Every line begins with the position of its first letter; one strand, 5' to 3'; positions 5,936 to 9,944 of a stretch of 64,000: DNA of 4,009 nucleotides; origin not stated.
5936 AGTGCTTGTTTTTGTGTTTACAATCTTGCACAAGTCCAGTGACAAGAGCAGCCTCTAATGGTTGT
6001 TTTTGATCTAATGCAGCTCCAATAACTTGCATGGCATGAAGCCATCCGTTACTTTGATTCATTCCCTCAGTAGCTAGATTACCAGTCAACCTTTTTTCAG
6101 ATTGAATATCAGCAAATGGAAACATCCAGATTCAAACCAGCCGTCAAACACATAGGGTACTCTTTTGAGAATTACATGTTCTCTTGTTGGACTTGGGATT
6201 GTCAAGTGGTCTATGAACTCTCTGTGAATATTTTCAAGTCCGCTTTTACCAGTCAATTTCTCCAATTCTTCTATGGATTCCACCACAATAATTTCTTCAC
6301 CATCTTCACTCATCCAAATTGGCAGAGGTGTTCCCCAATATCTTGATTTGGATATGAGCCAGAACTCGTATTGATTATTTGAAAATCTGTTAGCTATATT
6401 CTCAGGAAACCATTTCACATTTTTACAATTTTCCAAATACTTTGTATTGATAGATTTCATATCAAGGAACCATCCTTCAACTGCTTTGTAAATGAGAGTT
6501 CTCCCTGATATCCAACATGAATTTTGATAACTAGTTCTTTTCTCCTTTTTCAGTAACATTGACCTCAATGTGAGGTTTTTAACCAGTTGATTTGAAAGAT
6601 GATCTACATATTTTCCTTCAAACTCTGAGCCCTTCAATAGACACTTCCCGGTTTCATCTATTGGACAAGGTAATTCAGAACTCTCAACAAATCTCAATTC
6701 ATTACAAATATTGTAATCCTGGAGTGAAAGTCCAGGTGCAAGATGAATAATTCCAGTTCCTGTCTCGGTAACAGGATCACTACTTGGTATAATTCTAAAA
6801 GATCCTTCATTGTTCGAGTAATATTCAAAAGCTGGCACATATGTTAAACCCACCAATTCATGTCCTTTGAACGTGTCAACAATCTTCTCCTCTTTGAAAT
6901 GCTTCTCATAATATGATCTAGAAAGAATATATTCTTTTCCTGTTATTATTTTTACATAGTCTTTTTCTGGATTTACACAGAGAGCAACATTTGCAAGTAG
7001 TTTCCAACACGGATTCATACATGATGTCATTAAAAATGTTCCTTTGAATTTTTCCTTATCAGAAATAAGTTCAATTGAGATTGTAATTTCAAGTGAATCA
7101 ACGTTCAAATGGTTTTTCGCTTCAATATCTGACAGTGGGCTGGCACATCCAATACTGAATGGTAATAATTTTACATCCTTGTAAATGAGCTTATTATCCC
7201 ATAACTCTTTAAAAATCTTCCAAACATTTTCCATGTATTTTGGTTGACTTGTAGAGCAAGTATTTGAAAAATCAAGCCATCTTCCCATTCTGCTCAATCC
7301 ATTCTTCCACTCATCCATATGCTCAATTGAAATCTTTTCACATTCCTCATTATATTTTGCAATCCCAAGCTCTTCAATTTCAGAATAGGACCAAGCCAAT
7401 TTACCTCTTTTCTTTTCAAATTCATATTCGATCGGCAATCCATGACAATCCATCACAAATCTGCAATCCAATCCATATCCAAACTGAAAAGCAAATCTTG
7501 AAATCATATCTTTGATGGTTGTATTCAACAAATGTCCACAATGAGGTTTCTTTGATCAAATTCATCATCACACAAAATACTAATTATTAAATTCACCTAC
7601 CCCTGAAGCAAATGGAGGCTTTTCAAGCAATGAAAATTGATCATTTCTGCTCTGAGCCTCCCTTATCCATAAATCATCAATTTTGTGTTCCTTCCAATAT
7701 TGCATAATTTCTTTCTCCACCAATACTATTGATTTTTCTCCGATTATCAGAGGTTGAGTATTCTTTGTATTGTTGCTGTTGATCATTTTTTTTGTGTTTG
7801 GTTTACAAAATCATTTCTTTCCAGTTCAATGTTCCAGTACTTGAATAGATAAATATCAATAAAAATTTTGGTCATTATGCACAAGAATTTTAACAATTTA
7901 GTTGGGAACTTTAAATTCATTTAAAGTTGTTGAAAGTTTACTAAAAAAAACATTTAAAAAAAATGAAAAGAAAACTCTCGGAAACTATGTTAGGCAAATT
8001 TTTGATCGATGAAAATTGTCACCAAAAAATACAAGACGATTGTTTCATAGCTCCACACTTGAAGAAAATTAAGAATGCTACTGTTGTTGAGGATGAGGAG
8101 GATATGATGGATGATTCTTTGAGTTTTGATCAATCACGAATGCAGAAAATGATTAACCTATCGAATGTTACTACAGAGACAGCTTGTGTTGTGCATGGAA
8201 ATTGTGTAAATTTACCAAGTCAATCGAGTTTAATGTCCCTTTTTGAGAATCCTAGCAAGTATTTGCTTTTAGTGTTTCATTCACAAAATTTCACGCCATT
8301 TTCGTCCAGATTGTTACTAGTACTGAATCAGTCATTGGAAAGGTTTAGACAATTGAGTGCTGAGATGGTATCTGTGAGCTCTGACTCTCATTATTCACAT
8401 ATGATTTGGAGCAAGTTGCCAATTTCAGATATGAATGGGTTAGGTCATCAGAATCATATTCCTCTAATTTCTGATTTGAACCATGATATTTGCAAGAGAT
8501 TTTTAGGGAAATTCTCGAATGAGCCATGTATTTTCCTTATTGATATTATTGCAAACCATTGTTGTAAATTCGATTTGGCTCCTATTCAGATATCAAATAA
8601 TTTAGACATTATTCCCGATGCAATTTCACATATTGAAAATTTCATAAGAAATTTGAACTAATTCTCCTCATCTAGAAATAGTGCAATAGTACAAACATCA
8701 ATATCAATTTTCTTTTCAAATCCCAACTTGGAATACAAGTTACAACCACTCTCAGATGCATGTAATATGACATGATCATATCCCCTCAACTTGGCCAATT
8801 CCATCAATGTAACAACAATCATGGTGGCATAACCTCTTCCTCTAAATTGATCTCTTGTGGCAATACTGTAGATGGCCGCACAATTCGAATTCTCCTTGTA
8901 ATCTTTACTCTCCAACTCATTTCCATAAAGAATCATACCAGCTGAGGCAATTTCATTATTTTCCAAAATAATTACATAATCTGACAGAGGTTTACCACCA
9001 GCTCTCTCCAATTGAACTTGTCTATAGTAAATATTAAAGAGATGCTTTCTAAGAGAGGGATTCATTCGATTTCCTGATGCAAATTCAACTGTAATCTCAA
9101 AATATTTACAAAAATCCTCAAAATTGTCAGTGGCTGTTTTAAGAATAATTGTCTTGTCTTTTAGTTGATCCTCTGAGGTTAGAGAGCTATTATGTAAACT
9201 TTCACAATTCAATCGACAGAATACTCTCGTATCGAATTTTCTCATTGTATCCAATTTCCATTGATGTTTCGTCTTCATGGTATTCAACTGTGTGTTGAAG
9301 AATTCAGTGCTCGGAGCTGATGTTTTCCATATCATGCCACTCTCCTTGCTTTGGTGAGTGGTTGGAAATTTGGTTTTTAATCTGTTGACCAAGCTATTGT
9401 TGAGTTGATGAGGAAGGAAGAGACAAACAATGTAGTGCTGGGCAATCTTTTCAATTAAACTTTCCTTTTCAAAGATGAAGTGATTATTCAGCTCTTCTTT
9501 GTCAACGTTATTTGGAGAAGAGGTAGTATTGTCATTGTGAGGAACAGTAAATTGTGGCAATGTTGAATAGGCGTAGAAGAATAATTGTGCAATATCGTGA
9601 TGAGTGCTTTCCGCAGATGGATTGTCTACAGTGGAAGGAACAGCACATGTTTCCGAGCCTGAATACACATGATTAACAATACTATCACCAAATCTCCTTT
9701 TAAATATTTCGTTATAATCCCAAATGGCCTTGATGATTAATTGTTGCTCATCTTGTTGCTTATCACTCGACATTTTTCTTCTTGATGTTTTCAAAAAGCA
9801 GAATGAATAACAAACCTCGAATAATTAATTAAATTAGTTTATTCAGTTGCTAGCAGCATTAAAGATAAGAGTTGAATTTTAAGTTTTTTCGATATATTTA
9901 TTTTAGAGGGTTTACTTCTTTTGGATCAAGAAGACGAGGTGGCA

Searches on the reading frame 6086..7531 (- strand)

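Call 20: search_protein_families(library=pfam, proteins=[window:6086-7531:-], max_evalue=0.001)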
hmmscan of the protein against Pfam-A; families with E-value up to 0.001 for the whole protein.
window:6086-7531:- (481 aa): 2 families
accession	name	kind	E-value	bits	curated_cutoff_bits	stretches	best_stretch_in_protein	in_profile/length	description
PF00133.28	tRNA-synt_1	-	6.9e-62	210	22.7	1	2-473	44-310/414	tRNA synthetases class I (I, L, M and V)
PF09334.17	tRNA-synt_1g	-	0.00061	19.1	20.1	0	336-408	166-239/391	tRNA synthetases class I (M)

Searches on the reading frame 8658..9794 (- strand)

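Call 20: search_protein_families(library=pfam, proteins=[window:8658-9794:-], max_evalue=0.001)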
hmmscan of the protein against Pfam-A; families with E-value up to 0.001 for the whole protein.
window:8658-9794:- (378 aa): 6 families
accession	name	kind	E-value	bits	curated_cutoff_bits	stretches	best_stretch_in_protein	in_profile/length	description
PF00583.31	Acetyltransf_1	-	6.3e-10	39.8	20.7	1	261-359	24-116/116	Acetyltransferase (GNAT) family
PF13508.13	Acetyltransf_7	-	5e-07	30.5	27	1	273-361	5-84/84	Acetyltransferase (GNAT) domain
PF13527.13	Acetyltransf_9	-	5.3e-07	30.1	25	1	270-360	40-125/127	Acetyltransferase (GNAT) domain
PF08445.16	FR47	-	7.5e-07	29.5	22.1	1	304-362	20-80/86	FR47-like protein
PF13673.13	Acetyltransf_10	-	0.00021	21.7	23.6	1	304-361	50-109/128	Acetyltransferase (GNAT) domain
PF17013.11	Acetyltransf_15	-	0.00033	20.6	35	1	279-361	45-138/210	Putative acetyl-transferase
